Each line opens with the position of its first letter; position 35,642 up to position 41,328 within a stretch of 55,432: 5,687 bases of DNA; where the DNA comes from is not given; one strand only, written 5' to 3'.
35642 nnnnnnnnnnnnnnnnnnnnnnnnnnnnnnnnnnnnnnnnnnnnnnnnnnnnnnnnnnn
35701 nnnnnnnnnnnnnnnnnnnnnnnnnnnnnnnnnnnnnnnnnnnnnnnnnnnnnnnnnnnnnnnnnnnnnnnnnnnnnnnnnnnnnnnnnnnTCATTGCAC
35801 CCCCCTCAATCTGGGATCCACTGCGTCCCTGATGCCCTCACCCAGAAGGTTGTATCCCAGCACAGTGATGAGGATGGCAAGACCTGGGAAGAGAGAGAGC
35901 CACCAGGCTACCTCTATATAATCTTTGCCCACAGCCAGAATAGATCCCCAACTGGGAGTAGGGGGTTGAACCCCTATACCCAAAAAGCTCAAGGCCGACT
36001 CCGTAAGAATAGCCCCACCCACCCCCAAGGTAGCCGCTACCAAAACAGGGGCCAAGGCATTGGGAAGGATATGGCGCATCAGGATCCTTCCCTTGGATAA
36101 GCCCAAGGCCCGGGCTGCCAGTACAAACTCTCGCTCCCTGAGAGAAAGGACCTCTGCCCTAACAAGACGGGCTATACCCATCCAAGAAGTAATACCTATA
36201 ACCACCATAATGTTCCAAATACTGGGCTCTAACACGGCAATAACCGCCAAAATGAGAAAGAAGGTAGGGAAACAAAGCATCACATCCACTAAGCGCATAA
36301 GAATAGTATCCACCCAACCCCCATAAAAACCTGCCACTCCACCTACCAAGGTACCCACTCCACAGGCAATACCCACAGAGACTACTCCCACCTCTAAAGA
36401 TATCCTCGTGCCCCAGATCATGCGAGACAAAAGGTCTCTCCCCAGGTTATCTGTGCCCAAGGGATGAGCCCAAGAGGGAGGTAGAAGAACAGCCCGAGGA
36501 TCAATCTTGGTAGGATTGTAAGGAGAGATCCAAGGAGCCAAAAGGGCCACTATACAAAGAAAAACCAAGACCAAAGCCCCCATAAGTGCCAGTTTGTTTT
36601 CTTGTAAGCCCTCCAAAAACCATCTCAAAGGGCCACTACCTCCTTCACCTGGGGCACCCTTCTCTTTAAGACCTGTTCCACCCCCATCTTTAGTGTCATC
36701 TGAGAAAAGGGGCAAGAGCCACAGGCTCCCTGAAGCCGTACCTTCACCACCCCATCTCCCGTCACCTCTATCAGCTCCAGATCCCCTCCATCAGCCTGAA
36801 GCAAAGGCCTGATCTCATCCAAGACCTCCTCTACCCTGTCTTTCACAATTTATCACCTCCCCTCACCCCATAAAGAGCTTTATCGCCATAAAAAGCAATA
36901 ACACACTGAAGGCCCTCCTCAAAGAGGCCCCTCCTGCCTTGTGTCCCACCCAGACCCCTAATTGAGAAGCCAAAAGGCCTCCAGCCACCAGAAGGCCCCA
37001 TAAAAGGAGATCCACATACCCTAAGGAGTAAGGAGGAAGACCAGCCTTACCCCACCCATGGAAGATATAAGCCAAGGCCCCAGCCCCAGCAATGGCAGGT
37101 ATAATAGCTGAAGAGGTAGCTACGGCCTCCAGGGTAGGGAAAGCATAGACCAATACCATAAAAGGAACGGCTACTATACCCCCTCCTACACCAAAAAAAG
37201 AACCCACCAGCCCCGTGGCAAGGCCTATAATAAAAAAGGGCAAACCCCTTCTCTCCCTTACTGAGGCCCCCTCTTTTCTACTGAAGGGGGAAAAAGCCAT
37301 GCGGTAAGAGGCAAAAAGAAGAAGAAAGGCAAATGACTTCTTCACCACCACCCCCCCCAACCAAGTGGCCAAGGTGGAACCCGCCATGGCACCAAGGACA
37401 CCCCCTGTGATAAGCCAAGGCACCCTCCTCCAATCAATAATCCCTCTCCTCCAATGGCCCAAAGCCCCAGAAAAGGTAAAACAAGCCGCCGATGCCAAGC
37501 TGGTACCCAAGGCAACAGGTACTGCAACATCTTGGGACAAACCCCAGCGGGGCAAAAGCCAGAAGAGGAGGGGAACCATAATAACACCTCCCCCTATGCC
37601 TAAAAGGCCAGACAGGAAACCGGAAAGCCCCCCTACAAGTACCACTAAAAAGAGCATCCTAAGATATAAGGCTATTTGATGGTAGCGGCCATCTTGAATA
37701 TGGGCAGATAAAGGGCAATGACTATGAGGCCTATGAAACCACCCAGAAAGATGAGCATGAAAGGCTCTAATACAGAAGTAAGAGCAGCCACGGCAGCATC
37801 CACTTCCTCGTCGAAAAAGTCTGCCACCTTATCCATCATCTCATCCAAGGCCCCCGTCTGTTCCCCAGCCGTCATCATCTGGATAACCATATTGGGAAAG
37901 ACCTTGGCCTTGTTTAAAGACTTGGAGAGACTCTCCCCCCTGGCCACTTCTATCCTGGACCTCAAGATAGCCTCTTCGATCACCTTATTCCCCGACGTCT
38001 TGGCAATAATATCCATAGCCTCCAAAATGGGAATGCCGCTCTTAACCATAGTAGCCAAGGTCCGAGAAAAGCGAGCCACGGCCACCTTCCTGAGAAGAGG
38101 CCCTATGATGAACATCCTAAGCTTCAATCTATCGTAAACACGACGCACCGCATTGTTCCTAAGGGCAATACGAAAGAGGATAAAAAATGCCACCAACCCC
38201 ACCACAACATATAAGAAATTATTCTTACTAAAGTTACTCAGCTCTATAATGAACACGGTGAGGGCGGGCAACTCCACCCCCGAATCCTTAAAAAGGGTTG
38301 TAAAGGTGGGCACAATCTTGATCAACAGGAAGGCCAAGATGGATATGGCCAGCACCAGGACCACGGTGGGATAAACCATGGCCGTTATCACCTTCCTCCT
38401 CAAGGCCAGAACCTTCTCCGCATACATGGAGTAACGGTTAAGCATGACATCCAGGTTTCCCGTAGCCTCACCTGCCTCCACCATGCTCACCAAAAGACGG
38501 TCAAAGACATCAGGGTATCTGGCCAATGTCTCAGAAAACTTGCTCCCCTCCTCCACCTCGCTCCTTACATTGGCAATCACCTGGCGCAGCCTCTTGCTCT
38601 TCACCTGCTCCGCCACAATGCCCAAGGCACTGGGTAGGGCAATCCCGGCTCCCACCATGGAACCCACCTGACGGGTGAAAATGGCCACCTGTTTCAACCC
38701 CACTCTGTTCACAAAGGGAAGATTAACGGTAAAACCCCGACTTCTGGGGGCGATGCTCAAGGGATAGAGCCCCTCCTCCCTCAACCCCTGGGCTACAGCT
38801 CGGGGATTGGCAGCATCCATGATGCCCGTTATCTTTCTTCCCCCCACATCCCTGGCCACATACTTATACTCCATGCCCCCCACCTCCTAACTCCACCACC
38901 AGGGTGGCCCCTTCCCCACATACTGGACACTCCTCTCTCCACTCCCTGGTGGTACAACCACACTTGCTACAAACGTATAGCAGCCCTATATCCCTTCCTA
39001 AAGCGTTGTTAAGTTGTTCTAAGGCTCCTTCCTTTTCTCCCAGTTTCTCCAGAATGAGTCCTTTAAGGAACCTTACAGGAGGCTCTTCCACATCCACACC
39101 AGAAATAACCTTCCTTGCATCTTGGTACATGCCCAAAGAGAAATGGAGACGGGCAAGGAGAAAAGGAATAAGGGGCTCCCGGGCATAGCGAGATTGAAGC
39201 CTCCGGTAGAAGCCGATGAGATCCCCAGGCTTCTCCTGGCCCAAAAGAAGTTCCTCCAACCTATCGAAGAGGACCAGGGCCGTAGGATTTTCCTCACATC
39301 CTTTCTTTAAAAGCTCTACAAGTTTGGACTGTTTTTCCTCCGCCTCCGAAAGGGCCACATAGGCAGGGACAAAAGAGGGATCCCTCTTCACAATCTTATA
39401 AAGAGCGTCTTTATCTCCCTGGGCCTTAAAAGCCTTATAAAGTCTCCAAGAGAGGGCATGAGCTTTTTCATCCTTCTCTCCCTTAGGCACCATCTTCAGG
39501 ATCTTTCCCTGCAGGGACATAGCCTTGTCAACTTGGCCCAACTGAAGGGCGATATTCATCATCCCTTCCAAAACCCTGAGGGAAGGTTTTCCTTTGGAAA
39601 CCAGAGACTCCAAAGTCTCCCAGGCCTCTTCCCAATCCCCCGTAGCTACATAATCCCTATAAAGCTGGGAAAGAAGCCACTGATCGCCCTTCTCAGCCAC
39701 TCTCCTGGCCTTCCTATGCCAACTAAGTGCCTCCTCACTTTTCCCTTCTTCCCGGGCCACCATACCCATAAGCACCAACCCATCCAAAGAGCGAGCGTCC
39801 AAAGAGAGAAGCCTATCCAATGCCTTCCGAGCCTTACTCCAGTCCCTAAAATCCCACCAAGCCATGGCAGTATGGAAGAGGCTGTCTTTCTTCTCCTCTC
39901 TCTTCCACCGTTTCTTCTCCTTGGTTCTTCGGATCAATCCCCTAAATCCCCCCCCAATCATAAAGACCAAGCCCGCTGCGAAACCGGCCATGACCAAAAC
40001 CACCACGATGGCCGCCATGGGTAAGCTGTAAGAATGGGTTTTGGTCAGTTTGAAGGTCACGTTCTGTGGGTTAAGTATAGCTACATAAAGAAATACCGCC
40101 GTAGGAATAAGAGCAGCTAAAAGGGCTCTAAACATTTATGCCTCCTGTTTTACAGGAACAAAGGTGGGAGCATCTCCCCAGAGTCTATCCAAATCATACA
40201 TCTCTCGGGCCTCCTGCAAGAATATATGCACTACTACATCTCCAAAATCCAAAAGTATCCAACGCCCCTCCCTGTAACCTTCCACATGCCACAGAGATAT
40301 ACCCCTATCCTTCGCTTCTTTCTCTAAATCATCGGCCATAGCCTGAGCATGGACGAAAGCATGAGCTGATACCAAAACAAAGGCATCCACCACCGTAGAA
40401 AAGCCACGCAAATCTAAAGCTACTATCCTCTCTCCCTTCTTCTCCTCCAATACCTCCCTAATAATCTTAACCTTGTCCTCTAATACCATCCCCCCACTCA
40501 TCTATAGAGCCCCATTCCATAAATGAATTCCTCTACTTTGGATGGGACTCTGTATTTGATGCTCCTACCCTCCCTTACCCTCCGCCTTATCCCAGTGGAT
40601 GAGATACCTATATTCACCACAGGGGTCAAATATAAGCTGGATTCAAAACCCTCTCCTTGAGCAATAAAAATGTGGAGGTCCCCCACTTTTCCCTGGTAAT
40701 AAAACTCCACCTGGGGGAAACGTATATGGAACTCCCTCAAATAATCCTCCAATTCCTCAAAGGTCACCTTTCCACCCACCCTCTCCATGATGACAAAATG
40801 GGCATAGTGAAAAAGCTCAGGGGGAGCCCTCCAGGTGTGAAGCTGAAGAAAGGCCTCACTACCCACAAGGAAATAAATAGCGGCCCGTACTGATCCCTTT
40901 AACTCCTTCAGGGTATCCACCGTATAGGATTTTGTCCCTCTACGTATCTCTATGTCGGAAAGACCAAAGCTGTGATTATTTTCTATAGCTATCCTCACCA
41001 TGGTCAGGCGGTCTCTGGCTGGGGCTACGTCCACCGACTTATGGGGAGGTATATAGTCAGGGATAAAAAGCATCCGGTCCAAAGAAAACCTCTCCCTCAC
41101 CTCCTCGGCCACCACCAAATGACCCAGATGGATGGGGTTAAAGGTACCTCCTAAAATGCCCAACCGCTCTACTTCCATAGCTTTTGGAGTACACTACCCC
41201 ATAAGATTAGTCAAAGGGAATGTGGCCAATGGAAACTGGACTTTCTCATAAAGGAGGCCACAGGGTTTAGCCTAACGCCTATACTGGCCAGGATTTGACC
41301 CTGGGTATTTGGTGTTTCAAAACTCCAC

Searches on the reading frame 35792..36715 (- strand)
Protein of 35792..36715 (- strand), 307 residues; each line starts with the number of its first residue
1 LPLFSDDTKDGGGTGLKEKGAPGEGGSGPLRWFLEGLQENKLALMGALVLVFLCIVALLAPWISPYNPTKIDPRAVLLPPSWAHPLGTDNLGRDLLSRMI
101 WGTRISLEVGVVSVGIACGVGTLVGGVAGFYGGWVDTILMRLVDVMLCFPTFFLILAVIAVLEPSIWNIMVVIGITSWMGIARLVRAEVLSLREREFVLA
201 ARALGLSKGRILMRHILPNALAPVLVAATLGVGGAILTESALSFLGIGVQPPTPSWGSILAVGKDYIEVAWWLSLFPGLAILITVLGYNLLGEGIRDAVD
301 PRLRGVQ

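Call 8: search_protein_families(library=pfam, proteins=[window:35792-36715:-])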
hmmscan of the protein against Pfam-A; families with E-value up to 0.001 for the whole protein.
window:35792-36715:- (307 aa): 2 families
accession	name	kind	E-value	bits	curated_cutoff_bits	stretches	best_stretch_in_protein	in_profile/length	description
PF00528.27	BPD_transp_1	-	3.1e-34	118.8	26.4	1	121-304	1-183/184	Binding-protein-dependent transport system inner membrane component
PF12911.12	OppC_N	-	7.3e-12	45.4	23.9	1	38-80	11-53/53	N-terminal TM domain of oligopeptide transport permease C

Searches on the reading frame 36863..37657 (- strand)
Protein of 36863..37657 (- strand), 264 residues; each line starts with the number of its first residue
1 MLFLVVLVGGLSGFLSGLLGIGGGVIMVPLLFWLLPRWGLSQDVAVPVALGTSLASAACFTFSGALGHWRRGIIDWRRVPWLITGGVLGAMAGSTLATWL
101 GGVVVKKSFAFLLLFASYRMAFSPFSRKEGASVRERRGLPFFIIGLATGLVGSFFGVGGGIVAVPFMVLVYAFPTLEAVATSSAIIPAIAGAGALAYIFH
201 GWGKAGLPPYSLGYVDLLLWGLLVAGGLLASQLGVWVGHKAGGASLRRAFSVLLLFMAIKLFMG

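Call 74: search_protein_families(library=pfam, proteins=[window:36863-37657:-], max_evalue=0.00001)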
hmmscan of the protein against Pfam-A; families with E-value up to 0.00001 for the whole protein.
window:36863-37657:- (264 aa): 1 family
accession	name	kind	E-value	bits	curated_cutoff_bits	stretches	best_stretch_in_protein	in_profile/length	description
PF01925.25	TauE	-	2.9e-51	174.9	32.6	1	6-261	2-237/237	Sulfite exporter TauE/SafE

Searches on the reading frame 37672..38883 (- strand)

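Call 74: search_protein_families(library=pfam, proteins=[window:37672-38883:-], max_evalue=0.00001)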
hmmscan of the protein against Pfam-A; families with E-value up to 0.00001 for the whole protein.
window:37672-38883:- (403 aa): 1 family
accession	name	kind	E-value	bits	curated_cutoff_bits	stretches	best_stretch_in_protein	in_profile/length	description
PF00482.28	T2SSF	-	3.1e-63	211.8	25.2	2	69-192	1-125/125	Type II secretion system (T2SS), protein F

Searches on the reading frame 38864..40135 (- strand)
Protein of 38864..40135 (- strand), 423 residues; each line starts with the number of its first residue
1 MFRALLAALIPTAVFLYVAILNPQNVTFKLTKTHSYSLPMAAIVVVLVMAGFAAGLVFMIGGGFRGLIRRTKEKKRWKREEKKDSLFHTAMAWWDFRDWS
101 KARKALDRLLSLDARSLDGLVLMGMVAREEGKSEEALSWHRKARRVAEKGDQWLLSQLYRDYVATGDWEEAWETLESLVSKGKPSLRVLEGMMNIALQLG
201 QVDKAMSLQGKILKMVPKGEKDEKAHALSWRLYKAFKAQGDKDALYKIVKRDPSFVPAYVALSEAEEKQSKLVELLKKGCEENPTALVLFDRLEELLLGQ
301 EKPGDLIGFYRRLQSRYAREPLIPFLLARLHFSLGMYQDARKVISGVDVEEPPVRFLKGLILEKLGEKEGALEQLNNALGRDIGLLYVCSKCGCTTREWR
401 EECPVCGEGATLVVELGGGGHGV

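Call 74: search_protein_families(library=pfam, proteins=[window:38864-40135:-], max_evalue=0.00001)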
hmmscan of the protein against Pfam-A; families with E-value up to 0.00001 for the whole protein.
window:38864-40135:- (423 aa): 9 families
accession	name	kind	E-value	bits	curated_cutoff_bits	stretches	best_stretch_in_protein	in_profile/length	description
PF07719.23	TPR_2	-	1.9e-11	43.5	27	0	356-379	5-28/34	Tetratricopeptide repeat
PF13428.12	TPR_14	-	4.5e-10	39.6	23.5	0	157-191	6-40/44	Tetratricopeptide repeat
PF14559.12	TPR_19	-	1.8e-09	38.2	25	0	163-217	2-56/68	Tetratricopeptide repeat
PF13432.12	TPR_16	-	3.1e-09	37.5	32.7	0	94-144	8-58/65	Tetratricopeptide repeat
PF13174.12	TPR_6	-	1.2e-07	32.4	26.3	0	84-111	1-28/33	Tetratricopeptide repeat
PF12895.13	ANAPC3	-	1.8e-07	31.8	27.2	0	325-377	27-81/82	Anaphase-promoting complex, cyclosome, subunit 3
PF13181.12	TPR_8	-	2.4e-06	27.7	25.7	0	354-381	3-30/34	Tetratricopeptide repeat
PF25062.1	ARM_TT21_N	-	4.6e-06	27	40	0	73-205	89-221/222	Tetratricopeptide repeat protein 21 N-terminal ARM repeat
PF00515.34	TPR_1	-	7.6e-06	26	27.8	0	356-379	5-28/34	Tetratricopeptide repeat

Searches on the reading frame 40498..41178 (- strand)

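Call 74: search_protein_families(library=pfam, proteins=[window:40498-41178:-], max_evalue=0.00001)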
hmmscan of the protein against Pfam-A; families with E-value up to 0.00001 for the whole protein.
window:40498-41178:- (226 aa): 1 family
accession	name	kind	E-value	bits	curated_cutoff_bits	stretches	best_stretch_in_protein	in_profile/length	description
PF01467.32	CTP_transf_like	-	5.1e-21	75.7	21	1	8-200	1-133/133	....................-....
